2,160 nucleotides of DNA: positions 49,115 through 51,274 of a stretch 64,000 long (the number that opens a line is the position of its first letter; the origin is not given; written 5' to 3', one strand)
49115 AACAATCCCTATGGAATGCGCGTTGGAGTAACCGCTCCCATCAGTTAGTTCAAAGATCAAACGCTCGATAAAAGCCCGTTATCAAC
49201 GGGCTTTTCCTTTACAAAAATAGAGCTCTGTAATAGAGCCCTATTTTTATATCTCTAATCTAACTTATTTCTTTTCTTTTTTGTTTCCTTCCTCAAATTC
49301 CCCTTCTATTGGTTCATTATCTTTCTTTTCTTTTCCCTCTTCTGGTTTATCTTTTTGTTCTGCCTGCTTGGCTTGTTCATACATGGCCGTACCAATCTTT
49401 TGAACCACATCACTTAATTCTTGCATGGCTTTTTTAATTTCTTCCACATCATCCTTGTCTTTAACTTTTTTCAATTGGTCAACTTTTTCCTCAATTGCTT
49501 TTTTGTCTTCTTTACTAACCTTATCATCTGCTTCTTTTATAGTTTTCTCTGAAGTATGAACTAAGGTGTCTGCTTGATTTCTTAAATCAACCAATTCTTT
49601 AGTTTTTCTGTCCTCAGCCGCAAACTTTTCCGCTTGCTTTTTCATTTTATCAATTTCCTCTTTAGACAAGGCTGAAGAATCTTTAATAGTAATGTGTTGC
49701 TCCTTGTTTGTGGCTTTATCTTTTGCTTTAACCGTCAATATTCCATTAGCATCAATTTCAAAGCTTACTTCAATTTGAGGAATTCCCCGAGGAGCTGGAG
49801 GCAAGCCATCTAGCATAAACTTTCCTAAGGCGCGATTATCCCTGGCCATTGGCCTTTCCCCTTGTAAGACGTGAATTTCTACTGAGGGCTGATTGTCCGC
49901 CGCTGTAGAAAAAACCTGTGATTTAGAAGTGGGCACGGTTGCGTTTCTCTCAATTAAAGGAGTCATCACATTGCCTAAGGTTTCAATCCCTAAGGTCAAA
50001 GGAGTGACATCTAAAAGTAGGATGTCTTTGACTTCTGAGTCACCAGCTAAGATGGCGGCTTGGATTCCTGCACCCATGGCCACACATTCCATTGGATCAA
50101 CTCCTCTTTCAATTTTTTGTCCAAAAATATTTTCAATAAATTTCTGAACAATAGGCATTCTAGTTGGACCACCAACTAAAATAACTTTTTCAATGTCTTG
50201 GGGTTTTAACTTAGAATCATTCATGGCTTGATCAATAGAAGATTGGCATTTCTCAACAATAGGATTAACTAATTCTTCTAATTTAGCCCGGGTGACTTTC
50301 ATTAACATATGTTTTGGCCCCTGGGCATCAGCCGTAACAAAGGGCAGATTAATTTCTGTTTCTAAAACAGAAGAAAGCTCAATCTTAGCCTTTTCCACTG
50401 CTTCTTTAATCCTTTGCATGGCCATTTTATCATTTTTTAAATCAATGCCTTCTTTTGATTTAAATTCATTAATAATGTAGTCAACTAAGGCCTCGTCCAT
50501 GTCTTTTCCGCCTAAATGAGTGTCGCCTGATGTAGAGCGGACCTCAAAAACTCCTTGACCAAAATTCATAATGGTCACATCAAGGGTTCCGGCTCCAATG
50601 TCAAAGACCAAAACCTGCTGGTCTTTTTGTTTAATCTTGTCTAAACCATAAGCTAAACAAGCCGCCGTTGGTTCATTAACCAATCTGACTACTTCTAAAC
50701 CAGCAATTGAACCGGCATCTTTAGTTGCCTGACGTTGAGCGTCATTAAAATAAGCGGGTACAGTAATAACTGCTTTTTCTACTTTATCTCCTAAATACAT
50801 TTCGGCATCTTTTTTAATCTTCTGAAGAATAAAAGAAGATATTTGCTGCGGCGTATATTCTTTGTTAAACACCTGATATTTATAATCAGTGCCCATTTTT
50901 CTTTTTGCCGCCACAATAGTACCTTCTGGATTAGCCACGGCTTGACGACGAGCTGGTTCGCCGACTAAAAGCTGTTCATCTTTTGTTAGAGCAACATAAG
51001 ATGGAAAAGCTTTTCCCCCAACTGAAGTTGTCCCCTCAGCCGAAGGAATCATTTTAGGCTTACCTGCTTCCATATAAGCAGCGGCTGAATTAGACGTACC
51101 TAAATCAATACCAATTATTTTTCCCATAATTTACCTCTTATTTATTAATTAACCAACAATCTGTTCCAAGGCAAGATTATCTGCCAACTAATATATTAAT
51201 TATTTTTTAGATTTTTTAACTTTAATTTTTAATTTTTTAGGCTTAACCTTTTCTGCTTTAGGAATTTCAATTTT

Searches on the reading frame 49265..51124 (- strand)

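Call 92: search_protein_families(library=pfam, max_evalue=0.001, proteins=[window:49265-51124:-])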
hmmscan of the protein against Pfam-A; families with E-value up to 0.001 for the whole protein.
window:49265-51124:- (619 aa): 2 families
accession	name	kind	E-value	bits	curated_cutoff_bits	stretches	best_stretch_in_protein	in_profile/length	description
PF00012.26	HSP70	-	2e-227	756.6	20.6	1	3-583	1-599/599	Hsp70 protein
PF06723.19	MreB_Mbl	-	6.1e-21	75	27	1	4-355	4-318/327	MreB/Mbl protein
